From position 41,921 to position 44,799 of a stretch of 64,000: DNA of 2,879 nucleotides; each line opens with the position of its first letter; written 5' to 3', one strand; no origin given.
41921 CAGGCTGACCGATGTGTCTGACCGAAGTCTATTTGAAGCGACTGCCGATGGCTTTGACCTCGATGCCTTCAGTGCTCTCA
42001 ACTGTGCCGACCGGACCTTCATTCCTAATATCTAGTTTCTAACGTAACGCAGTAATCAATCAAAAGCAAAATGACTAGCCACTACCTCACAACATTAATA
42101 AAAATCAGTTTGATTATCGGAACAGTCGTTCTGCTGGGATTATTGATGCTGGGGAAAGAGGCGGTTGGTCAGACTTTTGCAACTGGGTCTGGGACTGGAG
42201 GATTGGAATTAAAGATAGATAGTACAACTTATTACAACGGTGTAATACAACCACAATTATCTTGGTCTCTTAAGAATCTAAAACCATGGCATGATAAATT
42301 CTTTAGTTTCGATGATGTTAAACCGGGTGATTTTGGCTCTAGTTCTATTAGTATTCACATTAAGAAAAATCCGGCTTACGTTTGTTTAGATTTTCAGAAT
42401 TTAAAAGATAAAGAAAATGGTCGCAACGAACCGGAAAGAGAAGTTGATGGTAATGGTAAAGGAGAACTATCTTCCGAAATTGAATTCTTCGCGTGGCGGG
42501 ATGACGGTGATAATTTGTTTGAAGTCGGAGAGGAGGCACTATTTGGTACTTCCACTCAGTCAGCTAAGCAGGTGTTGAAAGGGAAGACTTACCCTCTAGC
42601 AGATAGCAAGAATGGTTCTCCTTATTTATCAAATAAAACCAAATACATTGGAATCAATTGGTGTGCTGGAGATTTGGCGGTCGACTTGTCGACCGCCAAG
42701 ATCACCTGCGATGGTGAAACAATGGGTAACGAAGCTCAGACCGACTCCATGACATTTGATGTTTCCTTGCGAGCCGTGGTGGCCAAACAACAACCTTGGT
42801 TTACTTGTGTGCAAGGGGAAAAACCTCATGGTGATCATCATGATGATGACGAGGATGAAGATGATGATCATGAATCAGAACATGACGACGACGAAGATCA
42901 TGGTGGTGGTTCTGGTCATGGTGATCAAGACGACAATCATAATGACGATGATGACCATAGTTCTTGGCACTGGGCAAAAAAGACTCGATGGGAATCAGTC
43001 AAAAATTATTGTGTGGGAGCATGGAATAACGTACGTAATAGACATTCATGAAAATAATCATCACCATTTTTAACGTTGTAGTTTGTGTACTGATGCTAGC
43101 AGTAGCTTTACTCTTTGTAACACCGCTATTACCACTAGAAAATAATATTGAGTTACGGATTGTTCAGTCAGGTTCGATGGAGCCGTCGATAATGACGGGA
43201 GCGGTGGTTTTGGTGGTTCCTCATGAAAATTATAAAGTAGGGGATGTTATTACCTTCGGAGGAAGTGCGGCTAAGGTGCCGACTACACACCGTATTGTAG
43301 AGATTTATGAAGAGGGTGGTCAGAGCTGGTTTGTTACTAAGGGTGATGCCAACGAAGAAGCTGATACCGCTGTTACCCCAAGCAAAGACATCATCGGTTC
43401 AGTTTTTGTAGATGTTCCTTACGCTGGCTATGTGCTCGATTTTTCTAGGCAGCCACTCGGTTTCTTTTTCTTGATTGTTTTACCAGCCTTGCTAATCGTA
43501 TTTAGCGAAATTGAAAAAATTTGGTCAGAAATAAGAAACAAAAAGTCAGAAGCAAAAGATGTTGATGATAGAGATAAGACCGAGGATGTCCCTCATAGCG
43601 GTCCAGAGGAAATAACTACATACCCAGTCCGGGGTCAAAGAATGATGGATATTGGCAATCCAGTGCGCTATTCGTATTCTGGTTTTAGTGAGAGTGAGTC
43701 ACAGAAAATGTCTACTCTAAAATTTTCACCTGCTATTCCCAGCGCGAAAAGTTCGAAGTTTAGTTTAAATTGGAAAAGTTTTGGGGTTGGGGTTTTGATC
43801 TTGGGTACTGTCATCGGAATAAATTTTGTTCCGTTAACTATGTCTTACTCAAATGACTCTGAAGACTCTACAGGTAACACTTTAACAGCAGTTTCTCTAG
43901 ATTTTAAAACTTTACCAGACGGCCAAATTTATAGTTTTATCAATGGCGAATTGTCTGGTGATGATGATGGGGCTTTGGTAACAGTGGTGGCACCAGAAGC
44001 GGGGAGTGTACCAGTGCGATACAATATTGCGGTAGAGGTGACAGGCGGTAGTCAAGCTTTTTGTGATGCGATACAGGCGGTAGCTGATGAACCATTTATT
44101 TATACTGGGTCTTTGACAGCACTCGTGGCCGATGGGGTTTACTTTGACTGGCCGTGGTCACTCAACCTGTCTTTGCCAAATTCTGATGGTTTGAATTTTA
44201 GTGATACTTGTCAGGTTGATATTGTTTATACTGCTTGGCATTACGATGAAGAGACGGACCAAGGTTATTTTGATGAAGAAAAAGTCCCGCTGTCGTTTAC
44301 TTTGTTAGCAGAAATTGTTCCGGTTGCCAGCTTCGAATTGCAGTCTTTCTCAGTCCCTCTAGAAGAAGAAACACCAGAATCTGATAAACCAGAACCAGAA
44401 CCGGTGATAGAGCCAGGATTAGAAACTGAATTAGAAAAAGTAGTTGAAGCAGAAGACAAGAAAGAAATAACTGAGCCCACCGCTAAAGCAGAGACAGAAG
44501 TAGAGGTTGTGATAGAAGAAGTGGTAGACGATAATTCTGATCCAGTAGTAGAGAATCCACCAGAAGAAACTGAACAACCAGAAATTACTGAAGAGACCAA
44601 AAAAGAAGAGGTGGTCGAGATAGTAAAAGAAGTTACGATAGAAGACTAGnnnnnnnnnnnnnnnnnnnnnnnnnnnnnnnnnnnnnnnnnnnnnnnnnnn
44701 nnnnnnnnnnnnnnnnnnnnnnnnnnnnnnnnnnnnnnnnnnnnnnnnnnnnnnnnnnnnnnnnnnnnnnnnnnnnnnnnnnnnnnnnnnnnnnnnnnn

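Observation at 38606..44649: Operon of three TasA/camelysin-like proteins plus a dedicated SipW-like signal peptidase with a 350-aa acidic extension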

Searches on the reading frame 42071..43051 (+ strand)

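Call 3: search_protein_families(library=ncbifam, proteins=[window:42071-43051:+], max_evalue=1)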
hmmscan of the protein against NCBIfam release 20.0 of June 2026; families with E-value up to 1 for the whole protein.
window:42071-43051:+ (326 aa): 3 families
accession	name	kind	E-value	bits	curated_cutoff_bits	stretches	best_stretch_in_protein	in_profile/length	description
NF047873.1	ZrgA_Zn_trans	equivalog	0.097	12.3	185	1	253-297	103-152/213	zinc uptake protein ZrgA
NF006574.0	PRK09098.1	subfamily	0.58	9.5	278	1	202-295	187-268/277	HrpE/YscL family type III secretion apparatus protein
NF052588.1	RnaseEMycob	equivalog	0.62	7.7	1400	1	255-295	864-904/945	ribonuclease E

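Call 4: search_protein_families(library=pfam, proteins=[window:42071-43051:+], max_evalue=1)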
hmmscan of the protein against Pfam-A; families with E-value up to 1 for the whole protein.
window:42071-43051:+ (326 aa): 3 families
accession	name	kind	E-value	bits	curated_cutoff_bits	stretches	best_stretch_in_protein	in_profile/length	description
PF17110.10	TFB6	-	0.16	12.2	21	1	223-299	88-154/170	Subunit 11 of the general transcription factor TFIIH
PF10446.14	DUF2457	-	0.23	11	30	1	258-296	57-124/467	Protein of unknown function (DUF2457)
PF02724.19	CDC45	-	0.91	8.2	34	0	250-297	129-184/624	CDC45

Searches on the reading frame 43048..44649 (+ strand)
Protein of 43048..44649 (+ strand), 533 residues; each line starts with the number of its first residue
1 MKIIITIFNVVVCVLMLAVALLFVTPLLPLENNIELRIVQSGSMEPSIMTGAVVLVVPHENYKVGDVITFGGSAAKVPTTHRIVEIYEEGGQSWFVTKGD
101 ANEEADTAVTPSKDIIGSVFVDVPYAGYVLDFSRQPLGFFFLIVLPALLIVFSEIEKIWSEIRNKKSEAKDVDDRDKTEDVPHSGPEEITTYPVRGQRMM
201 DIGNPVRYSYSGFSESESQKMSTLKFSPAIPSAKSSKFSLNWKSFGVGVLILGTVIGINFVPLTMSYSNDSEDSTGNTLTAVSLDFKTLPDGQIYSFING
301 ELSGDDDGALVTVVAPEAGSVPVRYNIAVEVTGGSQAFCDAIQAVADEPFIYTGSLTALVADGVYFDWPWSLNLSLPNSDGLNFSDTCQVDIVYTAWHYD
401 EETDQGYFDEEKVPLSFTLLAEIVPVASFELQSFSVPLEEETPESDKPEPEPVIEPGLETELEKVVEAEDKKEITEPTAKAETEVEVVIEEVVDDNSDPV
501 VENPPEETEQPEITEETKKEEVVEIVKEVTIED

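Call 3: search_protein_families(library=ncbifam, proteins=[window:43048-44649:+], max_evalue=1)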
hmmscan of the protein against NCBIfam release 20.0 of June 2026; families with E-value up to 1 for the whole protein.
window:43048-44649:+ (533 aa): 3 families
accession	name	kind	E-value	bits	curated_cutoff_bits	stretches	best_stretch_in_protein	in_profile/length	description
NF046067.1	SigPepSipWBacil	equivalog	3e-33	115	190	1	2-179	2-186/189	signal peptidase I SipW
TIGR02228.1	sigpep_I_arch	equivalog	9.8e-33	113.3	51.85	1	7-156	7-156/158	signal peptidase I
TIGR02227.1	sigpep_I_bact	equivalog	0.0059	16.5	47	1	32-84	18-75/162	signal peptidase I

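Call 4: search_protein_families(library=pfam, proteins=[window:43048-44649:+], max_evalue=1)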
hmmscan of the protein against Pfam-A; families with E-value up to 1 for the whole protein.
window:43048-44649:+ (533 aa): 2 families
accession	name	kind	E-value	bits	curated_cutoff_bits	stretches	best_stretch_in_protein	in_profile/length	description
PF00717.28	Peptidase_S24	-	0.0034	17.5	23.3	1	39-119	40-115/116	Peptidase S24-like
PF10502.14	Peptidase_S26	-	0.011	16.1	22.9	1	17-76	8-70/168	Signal peptidase, peptidase S26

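Call 6: search_solved_structures(query=window:43048-44649:+, max_evalue=1, show_alignments=2)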
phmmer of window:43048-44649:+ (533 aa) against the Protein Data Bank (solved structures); distinct sequences matched with E-value up to 1: 3.
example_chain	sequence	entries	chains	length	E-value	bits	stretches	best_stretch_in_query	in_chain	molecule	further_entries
7p2q_A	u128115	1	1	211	6.5e-09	38.3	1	13-135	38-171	Signal peptidase complex catalytic subunit SEC11C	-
7p2p_A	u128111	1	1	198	1.1e-08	37.6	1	19-141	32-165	Signal peptidase complex catalytic subunit SEC11A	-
9rjb_A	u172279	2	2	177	2.2e-08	36.5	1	19-141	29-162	Signal peptidase complex catalytic subunit SEC11A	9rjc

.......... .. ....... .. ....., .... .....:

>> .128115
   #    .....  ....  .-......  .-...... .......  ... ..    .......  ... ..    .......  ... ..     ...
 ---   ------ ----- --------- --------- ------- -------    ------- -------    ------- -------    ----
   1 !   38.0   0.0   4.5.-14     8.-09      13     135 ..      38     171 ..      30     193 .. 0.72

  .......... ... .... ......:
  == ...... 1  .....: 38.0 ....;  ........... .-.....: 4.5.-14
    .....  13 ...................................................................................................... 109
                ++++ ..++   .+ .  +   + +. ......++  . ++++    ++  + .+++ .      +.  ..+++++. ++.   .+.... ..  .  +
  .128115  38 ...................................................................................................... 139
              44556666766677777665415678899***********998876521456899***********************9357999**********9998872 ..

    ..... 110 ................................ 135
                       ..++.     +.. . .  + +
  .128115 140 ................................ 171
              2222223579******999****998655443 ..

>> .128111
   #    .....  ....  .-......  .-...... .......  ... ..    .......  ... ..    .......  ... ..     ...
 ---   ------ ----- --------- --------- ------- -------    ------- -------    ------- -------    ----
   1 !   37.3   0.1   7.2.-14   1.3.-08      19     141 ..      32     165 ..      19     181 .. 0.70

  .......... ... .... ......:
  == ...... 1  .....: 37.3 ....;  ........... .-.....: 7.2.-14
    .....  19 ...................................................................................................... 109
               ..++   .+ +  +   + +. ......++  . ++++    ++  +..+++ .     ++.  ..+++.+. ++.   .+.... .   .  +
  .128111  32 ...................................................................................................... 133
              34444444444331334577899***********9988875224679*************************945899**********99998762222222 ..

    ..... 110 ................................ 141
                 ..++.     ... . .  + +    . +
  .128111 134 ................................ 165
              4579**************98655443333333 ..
